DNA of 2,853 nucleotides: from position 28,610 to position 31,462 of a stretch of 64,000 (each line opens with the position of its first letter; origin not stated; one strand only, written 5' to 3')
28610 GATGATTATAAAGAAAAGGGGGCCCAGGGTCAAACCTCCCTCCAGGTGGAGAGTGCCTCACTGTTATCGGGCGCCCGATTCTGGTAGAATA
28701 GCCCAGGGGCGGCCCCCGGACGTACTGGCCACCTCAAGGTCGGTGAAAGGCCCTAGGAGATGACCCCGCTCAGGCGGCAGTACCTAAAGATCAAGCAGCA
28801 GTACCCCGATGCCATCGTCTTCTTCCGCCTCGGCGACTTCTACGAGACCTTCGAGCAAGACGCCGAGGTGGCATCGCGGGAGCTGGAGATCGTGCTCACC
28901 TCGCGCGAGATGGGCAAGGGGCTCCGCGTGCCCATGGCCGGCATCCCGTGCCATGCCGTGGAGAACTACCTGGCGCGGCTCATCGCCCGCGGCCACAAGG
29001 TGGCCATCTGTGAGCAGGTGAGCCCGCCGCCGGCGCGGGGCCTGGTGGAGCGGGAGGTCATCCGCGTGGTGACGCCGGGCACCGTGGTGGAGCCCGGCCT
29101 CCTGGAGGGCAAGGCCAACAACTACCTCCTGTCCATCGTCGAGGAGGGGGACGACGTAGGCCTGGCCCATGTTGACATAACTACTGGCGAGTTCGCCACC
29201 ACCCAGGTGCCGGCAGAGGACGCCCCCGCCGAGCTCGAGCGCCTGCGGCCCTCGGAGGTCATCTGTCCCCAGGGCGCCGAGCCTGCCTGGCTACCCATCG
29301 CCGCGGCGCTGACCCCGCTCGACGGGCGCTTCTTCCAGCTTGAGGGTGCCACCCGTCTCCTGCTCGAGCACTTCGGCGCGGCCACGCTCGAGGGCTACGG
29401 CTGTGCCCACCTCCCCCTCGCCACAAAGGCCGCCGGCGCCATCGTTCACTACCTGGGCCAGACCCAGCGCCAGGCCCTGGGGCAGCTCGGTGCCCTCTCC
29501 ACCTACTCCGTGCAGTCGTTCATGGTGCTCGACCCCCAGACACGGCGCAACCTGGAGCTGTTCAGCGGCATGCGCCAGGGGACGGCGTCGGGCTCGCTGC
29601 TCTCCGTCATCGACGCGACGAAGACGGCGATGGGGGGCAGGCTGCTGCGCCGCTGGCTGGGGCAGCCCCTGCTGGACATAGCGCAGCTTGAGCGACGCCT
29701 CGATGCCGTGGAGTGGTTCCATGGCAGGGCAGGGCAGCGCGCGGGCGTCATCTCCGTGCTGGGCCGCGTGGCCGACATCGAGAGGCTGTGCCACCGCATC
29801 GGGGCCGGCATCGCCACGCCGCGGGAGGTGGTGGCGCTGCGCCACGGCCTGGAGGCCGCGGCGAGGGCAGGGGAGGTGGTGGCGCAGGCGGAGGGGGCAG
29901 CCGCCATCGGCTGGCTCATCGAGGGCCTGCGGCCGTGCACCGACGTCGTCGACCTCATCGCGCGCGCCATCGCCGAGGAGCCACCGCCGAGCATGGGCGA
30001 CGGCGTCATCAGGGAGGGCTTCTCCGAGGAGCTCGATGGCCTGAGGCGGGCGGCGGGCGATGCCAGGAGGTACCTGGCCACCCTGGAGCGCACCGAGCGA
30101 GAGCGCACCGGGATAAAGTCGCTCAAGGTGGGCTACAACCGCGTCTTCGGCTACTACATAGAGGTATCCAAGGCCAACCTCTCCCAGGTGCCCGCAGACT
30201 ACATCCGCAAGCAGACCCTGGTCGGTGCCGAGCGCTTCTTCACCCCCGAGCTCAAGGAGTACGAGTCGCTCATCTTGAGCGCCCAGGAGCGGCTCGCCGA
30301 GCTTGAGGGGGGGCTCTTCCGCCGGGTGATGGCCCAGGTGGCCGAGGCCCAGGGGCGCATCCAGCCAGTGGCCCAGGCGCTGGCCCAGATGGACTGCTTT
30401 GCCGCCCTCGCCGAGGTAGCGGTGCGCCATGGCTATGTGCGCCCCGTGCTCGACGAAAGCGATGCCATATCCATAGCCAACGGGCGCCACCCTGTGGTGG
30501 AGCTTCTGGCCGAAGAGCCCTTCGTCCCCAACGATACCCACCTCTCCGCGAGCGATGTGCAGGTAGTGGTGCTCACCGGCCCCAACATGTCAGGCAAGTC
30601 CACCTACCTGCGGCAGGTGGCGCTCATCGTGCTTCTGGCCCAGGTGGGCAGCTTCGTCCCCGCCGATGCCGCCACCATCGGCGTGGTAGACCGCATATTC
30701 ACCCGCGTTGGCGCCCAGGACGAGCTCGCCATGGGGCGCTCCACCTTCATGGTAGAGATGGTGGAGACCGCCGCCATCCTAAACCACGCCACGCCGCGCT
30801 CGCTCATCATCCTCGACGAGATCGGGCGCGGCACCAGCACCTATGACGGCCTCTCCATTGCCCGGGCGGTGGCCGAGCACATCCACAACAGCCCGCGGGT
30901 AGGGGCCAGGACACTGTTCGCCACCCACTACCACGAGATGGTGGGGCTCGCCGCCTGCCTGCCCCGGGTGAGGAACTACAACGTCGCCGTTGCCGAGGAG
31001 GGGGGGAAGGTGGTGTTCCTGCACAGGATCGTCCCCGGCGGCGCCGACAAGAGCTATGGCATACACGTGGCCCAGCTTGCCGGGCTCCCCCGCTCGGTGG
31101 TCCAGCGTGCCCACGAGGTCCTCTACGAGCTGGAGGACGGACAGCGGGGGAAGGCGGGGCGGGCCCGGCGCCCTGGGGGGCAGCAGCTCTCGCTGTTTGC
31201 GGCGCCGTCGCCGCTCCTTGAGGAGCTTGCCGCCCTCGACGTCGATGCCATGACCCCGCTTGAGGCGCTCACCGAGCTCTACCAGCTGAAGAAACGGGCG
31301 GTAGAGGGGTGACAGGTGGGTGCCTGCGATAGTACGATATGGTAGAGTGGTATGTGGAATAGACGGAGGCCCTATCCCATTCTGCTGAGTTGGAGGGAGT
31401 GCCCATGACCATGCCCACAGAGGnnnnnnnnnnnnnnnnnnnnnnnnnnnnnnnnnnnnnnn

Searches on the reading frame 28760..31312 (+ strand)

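Call 37: search_protein_families(library=pfam, proteins=[window:28760-31312:+], max_evalue=0.00001)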
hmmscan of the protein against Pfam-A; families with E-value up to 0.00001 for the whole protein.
window:28760-31312:+ (850 aa): 5 families
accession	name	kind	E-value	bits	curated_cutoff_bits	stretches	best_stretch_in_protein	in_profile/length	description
PF00488.27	MutS_V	-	2.7e-83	279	30.2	1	604-792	2-188/188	MutS domain V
PF05192.23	MutS_III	-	3.2e-45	155.3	34.1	1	260-551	1-194/194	MutS domain III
PF01624.25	MutS_I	-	2.1e-41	141.1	20.6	1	2-111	1-111/113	MutS domain I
PF05190.23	MutS_IV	-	4.6e-29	101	22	1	420-511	1-92/92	MutS family domain IV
PF05188.22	MutS_II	-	2.3e-20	73.8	25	1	121-243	1-132/133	MutS domain II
